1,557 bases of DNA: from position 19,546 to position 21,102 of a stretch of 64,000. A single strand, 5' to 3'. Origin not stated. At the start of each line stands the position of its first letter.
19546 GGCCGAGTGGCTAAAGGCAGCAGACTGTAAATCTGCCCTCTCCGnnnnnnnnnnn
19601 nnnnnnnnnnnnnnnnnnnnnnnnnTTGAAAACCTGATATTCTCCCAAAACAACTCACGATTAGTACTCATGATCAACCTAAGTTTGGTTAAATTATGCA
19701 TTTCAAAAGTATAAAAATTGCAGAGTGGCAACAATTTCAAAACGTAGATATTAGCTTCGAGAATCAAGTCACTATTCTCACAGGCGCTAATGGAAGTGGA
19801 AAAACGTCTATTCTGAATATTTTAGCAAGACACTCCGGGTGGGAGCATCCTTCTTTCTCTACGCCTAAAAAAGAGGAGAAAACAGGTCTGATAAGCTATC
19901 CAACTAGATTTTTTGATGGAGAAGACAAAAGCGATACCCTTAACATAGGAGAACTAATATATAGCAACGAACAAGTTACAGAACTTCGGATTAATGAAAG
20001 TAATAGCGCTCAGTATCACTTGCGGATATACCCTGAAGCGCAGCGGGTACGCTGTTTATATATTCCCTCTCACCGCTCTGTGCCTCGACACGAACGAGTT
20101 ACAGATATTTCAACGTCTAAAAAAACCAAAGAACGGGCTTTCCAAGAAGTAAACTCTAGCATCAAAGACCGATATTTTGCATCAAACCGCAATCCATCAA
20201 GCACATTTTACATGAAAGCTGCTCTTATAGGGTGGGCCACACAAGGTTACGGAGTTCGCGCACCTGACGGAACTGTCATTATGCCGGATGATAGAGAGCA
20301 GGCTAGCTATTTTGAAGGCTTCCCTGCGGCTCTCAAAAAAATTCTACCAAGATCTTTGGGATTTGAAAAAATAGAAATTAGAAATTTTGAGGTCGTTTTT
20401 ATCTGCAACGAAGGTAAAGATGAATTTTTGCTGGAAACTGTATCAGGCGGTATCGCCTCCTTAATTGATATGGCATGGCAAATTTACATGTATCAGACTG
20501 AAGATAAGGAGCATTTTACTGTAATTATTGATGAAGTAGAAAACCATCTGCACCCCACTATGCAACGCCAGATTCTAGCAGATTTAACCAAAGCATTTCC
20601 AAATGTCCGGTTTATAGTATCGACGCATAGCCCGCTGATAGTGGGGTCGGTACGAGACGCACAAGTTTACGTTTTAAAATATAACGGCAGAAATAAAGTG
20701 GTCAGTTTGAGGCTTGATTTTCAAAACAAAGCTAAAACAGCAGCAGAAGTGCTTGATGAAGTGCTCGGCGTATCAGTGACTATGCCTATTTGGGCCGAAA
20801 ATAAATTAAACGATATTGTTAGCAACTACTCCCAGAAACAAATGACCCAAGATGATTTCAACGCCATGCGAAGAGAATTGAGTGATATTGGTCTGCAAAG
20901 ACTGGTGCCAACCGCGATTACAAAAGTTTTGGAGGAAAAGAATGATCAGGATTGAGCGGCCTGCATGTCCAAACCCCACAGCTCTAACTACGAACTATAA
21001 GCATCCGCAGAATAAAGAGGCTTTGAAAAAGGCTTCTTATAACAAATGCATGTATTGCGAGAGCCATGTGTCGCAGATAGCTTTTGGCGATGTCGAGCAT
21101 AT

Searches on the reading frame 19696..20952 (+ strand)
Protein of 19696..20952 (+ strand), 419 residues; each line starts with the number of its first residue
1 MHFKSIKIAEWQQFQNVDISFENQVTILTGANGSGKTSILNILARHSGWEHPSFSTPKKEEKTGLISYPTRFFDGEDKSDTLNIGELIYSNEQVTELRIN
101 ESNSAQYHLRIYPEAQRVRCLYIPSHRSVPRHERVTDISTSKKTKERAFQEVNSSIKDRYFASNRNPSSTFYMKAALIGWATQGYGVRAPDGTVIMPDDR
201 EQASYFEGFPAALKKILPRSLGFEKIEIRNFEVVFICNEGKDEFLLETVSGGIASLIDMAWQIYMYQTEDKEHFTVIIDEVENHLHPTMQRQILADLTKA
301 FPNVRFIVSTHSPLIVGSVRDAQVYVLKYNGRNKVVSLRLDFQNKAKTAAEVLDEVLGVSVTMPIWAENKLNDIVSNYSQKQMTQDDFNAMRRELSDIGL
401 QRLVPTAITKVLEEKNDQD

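Call 4: search_protein_families(library=pfam, proteins=[window:19696-20952:+], max_evalue=1)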
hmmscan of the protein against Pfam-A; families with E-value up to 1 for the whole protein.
window:19696-20952:+ (419 aa): 26 families (the best 25 are shown)
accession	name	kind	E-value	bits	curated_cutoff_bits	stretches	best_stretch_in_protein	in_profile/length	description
PF13304.12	AAA_21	-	2.2e-19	71.1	27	1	25-316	1-303/304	AAA domain, putative AbiEii toxin, Type IV TA system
PF13175.12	AAA_15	-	3.3e-19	70.2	32.1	2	224-316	279-374/374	AAA ATPase domain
PF02463.25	SMC_N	-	2.1e-11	44.1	40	1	4-319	3-205/220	RecF/RecN/SMC N terminal domain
PF13476.12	AAA_23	-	2.1e-10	42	27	1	5-152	1-112/201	AAA domain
PF13555.12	AAA_29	-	1.7e-07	31.3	27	1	4-40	2-39/61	P-loop containing region of AAA domain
PF00005.33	ABC_tran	-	0.00036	21.6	25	1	22-47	10-35/137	ABC transporter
PF13245.12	AAA_19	-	0.0037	17.9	25.1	1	17-46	5-34/134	AAA domain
PF13173.12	AAA_14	-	0.0041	17.5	27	0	23-47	2-26/129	AAA domain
PF20720.3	nSTAND3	-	0.0048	17.1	27.2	1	18-46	12-40/155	Novel STAND NTPase 3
PF04310.18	MukB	-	0.0048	17.1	23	1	2-40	5-43/226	MukB N-terminal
PF13521.12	AAA_28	-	0.0052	17.5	27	1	27-50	3-26/164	AAA domain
PF13401.12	AAA_22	-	0.0056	17.4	27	1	22-46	4-28/130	AAA domain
PF03193.22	RsgA_GTPase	-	0.0094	16.2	30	1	8-47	91-130/174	RsgA GTPase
PF13238.12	AAA_18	-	0.012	16.5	29.4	1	27-48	2-23/128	AAA domain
PF00910.28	RNA_helicase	-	0.024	15.6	21.5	0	27-48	2-23/105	RNA helicase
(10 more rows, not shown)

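Call 5: search_protein_families(library=padloc, proteins=[window:19696-20952:+], max_evalue=1)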
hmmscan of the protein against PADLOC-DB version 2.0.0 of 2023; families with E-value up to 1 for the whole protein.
window:19696-20952:+ (419 aa): 174 families (the best 25 are shown)
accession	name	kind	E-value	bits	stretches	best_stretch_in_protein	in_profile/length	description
PDLC00290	PtuA1|PtuA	-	2.1e-158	526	1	1-416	1-413/414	AAA ATPase domain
PDLC00276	PtuA1|PtuA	-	3.9e-95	315.8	1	181-415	7-238/239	AAA ATPase domain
PDLC00299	PtuA1|PtuA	-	8.6e-41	138.5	2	276-396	381-502/535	AAA ATPase domain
PDLC02913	ATPase_I-A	-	1.7e-40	137.6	2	276-396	367-483/508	-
PDLC00271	PtuA1|PtuA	-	5.1e-40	136.3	2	206-385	207-385/421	AAA ATPase domain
PDLC00278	PtuA1|PtuA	-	2.4e-37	127.2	2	275-398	290-410/436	AAA ATPase domain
PDLC00310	PtuA1|PtuA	-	9e-37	125.2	2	197-398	205-416/443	AAA ATPase domain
PDLC00268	PtuA1|PtuA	-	4.8e-35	119.8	1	4-397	6-383/411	AAA ATPase domain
PDLC00311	PtuA1|PtuA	-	5e-32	109.5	2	276-401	311-436/455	AAA ATPase domain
PDLC00305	PtuA1|PtuA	-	7.8e-31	105.8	2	215-391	180-361/392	AAA ATPase domain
PDLC00279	PtuA1|PtuA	-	1.8e-30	104.4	2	206-385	193-381/416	AAA ATPase domain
PDLC00284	PtuA1|PtuA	-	5.6e-30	102.7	2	276-377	395-494/545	AAA ATPase domain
PDLC00298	PtuA1|PtuA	-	1e-29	101.9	2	239-387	238-390/423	AAA ATPase domain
PDLC00267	PtuA1|PtuA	-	1e-29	101.9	2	199-361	202-369/438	AAA ATPase domain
PDLC00304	PtuA1|PtuA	-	1.1e-29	101.8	2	253-392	265-408/444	AAA ATPase domain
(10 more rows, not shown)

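Call 6: search_protein_families(library=ncbifam, proteins=[window:19696-20952:+], max_evalue=1)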
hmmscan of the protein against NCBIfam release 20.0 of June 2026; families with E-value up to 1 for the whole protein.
window:19696-20952:+ (419 aa): 49 families (the best 25 are shown)
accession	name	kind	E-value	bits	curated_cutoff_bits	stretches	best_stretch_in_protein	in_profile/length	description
NF041760.1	PtuA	equivalog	3e-39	135.3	500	2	276-396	380-501/524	retron Ec78 anti-phage system effector ATPase PtuA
TIGR04435.1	restrict_AAA_1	hypoth_equivalog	1.6e-10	40.3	300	1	228-398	376-550/568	restriction system-associated AAA family ATPase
NF038234.1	retron_eff_Eco8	equivalog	4.5e-10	38.8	250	2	273-328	270-342/679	retron Eco8 family effector endonuclease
NF047739.1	antiphage_MADS3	equivalog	5.2e-10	39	420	2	265-333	331-396/427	methylation-associated defense system AAA family ATPase MAD3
TIGR00611.2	recf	equivalog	7.7e-08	31.9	172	1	4-41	2-39/339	DNA replication/repair protein RecF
TIGR00634.1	recN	equivalog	1.5e-06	27.5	407.85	2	5-42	4-41/563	DNA repair protein RecN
NF002572.0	PRK02224.1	equivalog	2.3e-06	26.2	1087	1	1-41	1-41/888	DNA double-strand break repair ATPase Rad50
NF052383.1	ATPase_KamC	equivalog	6.1e-06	25.3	300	1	11-44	295-328/508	lysine 5,6-aminomutase reactivase ATPase KamC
NF003034.1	PRK03918.1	equivalog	1.9e-05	22.9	700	1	1-61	1-62/878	DNA double-strand break repair ATPase Rad50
NF000355.4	ribo_prot_ABC_F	equivalog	7.3e-05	21.8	380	1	10-59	325-375/499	ribosomal protection-like ABC-F family protein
NF041035.1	Rad50_Halo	equivalog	7.3e-05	21.3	1000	1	1-41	1-41/883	DNA double-strand break repair ATPase Rad50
NF002244.0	PRK01156.1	equivalog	0.00018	19.7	847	1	1-41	1-41/895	DNA double-strand break repair ATPase Rad50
NF040873.1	AztA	equivalog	0.00068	19.2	220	1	14-44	8-39/191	zinc ABC transporter ATP-binding protein AztA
NF045998.1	cleave_ABC_plasm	equivalog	0.00069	18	500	1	23-45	493-515/673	Mbov_0121 family peptidase domain-containing ABC transporter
NF000169.2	ABCF_Sal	exception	0.00076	18.3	725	1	5-45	322-363/542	Sal family ABC-F type ribosomal protection protein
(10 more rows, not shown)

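Call 11: find_encoding_contigs(protein=window:19696-20952:+, flank=10000, max_places=6)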
Protein window:19696-20952:+ (419 aa): 5 contigs read that carry it; 3 places shown.
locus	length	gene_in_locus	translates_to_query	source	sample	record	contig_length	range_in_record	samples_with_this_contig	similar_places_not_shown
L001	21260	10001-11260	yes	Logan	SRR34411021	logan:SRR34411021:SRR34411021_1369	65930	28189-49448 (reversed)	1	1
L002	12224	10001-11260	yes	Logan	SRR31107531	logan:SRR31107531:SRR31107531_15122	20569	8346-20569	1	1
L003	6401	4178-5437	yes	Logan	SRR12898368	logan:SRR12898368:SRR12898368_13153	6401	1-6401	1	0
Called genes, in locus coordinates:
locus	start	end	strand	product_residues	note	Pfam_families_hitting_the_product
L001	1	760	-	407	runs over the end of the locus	PF00155:Aminotran_1_2, PF01053:Cys_Met_Meta_PP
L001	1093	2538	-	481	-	PF10092:DUF2330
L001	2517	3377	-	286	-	PF03116:NQR2_RnfD_RnfE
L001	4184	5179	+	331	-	PF00294:PfkB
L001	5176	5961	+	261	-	-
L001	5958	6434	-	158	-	PF00515:TPR_1 (faint), PF07719:TPR_2 (faint), PF13428:TPR_14 (faint), PF13181:TPR_8 (faint), PF13371:TPR_9 (faint), PF13432:TPR_16 (faint), PF14559:TPR_19 (faint), PF13414:TPR_11 (faint), +1 more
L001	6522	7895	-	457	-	-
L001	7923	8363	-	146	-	-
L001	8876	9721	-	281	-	PF08032:SpoU_sub_bind (weak), PF00588:SpoU_methylase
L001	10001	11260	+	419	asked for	PF02463:SMC_N, PF13175:AAA_15, PF13476:AAA_23, PF13555:AAA_29 (weak), PF13304:AAA_21, PF13175:AAA_15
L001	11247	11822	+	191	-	PF01844:HNH (weak)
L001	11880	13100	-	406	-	PF00270:DEAD, PF04851:ResIII, PF00271:Helicase_C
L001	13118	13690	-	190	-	-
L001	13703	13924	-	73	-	PF00313:CSD, PF08206:OB_RNB (weak)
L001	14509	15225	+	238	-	PF00300:His_Phos_1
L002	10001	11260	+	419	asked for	PF02463:SMC_N, PF13175:AAA_15, PF13476:AAA_23, PF13555:AAA_29 (weak), PF13304:AAA_21, PF13175:AAA_15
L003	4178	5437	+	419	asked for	PF02463:SMC_N, PF13175:AAA_15, PF13476:AAA_23, PF13555:AAA_29 (weak), PF13304:AAA_21, PF13175:AAA_15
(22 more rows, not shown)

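Call 12: find_homologous_proteins(query=window:19696-20952:+)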
Query window:19696-20952:+ (419 aa): 1380 proteins with E <= 0.001 among 5570 candidates; the best 120 are listed.
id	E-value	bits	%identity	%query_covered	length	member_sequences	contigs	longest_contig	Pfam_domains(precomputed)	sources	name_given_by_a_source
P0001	9.8e-227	770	81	100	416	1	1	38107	PF13175.13,PF13476.13,PF13555.13,PF02463.26,PF13304.13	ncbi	-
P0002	1.4e-207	707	75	99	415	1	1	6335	PF13175.13,PF13476.13,PF13555.13,PF02463.26,PF13304.13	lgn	-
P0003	2.5e-177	608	65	100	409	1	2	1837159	PF13175.13,PF13476.13,PF13555.13,PF02463.26,PF13304.13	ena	-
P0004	4.3e-175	600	65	100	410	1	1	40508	PF13175.13,PF13476.13,PF13555.13,PF02463.26,PF13304.13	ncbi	-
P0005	1.1e-167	576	59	100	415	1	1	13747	PF13175.13,PF13476.13,PF13555.13,PF02463.26,PF13304.13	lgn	-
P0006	1.7e-167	575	60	100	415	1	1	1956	PF13175.13,PF13476.13,PF13555.13,PF02463.26,PF13304.13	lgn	-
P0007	6.7e-167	573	59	100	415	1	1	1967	PF13175.13,PF13476.13,PF13555.13,PF02463.26,PF13304.13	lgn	-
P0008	5.0e-166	570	60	100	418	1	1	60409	PF13175.13,PF13476.13,PF13555.13,PF02463.26,PF13304.13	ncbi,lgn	-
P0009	2.8e-165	568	58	100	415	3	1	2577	PF11398.15,PF00005.34,PF13175.13,PF13476.13,PF13555.13,PF13401.13,PF02463.26,PF13304.13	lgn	-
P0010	4.4e-161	554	58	100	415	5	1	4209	PF13175.13,PF13476.13,PF13555.13,PF02463.26,PF13304.13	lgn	-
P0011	4.5e-161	554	59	100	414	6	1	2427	PF13175.13,PF13476.13,PF13555.13,PF02463.26,PF13304.13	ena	-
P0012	7.0e-161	553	58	99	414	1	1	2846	PF00005.34,PF13175.13,PF13476.13,PF13555.13,PF02463.26,PF13304.13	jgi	jgi:AAA15 family ATPase/GTPase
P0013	7.6e-161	553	58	100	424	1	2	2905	PF13175.13,PF13476.13,PF13555.13,PF02463.26,PF13304.13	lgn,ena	-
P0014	5.0e-160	551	58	98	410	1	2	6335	PF13175.13,PF13476.13,PF13555.13,PF02463.26,PF13304.13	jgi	jgi:AAA15 family ATPase/GTPase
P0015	1.6e-159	549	58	100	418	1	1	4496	PF13175.13,PF13476.13,PF13555.13,PF02463.26,PF13304.13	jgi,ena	-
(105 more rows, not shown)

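Call 27: search_solved_structures(query=window:19696-20952:+, max_evalue=0.001, show_alignments=1)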
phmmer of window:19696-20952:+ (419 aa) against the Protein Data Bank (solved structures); distinct sequences matched with E-value up to 0.001: 17.
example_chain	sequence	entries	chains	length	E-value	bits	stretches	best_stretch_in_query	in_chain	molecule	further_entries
22bu_B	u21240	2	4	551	6.2e-22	81.1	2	273-383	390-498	AAA family ATPase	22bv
22et_E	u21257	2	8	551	7.7e-21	77.5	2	273-383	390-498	PtuA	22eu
9vh1_D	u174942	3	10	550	3.9e-20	75.2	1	233-369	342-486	Retron Ec78 probable ATPase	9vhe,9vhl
9kjx_B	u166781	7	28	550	6.5e-20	74.5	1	230-369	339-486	AAA family ATPase | Retron I-A effector PtuA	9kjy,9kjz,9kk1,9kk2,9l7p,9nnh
9nnk_C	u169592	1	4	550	1.1e-19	73.7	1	228-369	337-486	Retreon I-A effector PtuA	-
9nnb_C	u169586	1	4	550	1.7e-19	73.1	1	230-369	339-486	Retron I-A effector PtuA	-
9u9y_A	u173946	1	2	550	8.4e-19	70.8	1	230-369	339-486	AAA family ATPase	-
9vkz_A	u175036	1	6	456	6.4e-17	64.6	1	233-320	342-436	Retron Ec78 probable ATPase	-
9n69_A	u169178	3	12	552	2.2e-16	62.9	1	275-351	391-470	AAA family ATPase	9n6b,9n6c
8ee4_A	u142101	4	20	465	5.2e-16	61.6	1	273-361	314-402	PtuA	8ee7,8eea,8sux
9e8z_C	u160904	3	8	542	4.2e-12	48.8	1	275-332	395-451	Retron Ec83 probable ATPase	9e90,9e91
9o4a_A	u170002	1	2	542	3.2e-10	42.5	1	276-332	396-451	Retron Ec83 probable ATPase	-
8ux9_B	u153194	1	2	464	0.00015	23.9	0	6-96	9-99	AriA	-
8v45_A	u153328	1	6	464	0.00015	23.9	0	6-96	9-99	AriA antitoxin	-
8v46_A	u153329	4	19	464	0.00039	22.5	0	6-96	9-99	AriA antitoxin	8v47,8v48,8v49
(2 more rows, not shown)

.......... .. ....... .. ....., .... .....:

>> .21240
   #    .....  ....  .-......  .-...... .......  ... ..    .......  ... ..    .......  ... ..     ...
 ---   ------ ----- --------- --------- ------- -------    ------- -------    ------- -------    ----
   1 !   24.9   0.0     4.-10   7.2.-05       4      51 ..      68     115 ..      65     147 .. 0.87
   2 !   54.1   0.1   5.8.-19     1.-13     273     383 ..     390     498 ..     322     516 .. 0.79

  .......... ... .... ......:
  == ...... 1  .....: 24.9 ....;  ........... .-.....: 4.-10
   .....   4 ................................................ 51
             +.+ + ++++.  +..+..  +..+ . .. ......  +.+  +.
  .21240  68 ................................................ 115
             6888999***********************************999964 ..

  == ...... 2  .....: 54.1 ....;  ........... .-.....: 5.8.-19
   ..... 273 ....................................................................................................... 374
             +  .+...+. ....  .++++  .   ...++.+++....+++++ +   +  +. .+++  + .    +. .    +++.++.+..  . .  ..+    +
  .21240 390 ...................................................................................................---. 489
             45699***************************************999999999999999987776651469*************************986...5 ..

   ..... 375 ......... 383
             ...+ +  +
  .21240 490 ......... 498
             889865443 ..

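Call 32: find_related_loci(query=A1, collection=metagenome_contigs, flank=4000)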
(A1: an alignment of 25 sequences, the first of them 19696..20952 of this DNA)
Query A1 (419 aa) in metagenome_contigs; peptide patterns used: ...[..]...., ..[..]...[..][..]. (x = any residue, [..] = any of these).
600 stretches matched a pattern (row limit reached: there are more); 18 encode a relative of the query (tblastn E <= 1e-3); 18 distinct loci.
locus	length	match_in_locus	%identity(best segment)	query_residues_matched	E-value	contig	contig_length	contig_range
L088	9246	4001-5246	54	1-417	2e-127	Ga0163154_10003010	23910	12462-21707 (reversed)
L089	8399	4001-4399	33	205-328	3e-16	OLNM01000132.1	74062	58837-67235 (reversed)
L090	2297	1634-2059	34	200-340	3e-15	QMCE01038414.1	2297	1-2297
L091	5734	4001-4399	34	205-328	2e-14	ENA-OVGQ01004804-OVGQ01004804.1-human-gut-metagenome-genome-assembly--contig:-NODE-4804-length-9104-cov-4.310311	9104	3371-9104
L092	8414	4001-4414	34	199-328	8e-14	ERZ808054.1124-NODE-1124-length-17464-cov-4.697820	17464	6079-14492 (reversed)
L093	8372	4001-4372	30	275-397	5e-13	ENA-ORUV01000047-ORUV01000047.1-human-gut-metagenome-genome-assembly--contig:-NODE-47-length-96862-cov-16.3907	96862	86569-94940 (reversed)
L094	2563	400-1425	44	1-330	2e-12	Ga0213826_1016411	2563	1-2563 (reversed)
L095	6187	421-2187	28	1-398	1e-11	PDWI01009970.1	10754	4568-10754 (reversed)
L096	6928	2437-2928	27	229-395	3e-10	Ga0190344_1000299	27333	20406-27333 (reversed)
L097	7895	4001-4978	44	6-330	6e-12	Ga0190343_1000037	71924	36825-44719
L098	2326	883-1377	24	246-418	4e-7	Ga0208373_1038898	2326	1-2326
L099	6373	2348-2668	24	249-372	1e-6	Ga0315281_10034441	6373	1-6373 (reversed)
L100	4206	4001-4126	43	5-45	1e-5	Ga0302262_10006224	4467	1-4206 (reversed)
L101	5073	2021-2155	40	1-45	2e-5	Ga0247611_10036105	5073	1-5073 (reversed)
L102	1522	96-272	39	1-61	1e-5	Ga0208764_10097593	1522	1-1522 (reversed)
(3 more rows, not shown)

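Call 33: find_encoding_contigs(protein=P0001, flank=6000, max_places=3)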
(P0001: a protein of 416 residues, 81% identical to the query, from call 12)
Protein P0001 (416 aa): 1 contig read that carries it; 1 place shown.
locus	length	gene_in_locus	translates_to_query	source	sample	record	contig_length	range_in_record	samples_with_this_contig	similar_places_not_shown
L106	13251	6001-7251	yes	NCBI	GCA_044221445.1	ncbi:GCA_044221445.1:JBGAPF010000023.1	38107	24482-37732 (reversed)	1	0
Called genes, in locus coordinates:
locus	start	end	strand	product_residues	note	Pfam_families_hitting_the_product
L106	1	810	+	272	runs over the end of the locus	-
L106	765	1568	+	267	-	PF03527:RHS (weak)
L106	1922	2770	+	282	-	-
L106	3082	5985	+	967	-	PF20465:MmeI_hel, PF02384:N6_Mtase (weak), PF20473:MmeI_Mtase, PF07669:Eco57I, PF20466:MmeI_TRD (weak), PF20467:MmeI_C (weak)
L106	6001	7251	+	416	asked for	PF02463:SMC_N, PF13175:AAA_15 (weak), PF13476:AAA_23, PF13555:AAA_29 (weak), PF13304:AAA_21, PF13175:AAA_15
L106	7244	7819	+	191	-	PF01844:HNH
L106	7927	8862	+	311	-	-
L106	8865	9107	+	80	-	-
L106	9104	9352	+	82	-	-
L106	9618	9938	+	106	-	-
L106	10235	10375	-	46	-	-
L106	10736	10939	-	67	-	PF12728:HTH_17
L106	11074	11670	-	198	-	-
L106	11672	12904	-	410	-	PF13356:Arm-DNA-bind_3, PF14659:Phage_int_SAM_3 (weak), PF22022:Phage_int_M, PF00589:Phage_integrase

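Call 34: find_encoding_contigs(protein=P0003, flank=6000, max_places=3)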
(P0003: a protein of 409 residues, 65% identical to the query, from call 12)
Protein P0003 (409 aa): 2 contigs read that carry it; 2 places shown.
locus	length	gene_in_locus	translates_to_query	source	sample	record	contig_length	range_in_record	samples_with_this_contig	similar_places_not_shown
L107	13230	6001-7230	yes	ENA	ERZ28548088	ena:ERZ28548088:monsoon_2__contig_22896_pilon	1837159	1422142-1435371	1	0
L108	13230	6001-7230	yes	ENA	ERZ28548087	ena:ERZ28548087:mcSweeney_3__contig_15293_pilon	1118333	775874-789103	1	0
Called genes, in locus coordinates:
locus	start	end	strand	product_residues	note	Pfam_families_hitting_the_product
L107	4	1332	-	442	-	-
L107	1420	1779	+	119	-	PF13439:Glyco_transf_4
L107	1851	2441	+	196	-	PF00534:Glycos_transf_1, PF13692:Glyco_trans_1_4, PF20706:GT4-conflict (weak)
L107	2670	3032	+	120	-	PF00072:Response_reg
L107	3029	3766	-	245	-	PF00702:Hydrolase, PF13419:HAD_2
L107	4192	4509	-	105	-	PF12762:DDE_Tnp_IS1595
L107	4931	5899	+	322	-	PF13784:Fic_N, PF02661:Fic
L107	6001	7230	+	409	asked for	PF02463:SMC_N (weak), PF13175:AAA_15 (weak), PF13476:AAA_23, PF13555:AAA_29 (faint), PF13304:AAA_21, PF13175:AAA_15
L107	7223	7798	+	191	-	PF01844:HNH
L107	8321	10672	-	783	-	-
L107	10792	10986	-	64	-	-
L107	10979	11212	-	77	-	-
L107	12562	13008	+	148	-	PF09250:Prim-Pol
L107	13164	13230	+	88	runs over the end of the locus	-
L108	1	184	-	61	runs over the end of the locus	-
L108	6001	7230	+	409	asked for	PF02463:SMC_N (weak), PF13175:AAA_15 (weak), PF13476:AAA_23, PF13555:AAA_29 (faint), PF13304:AAA_21, PF13175:AAA_15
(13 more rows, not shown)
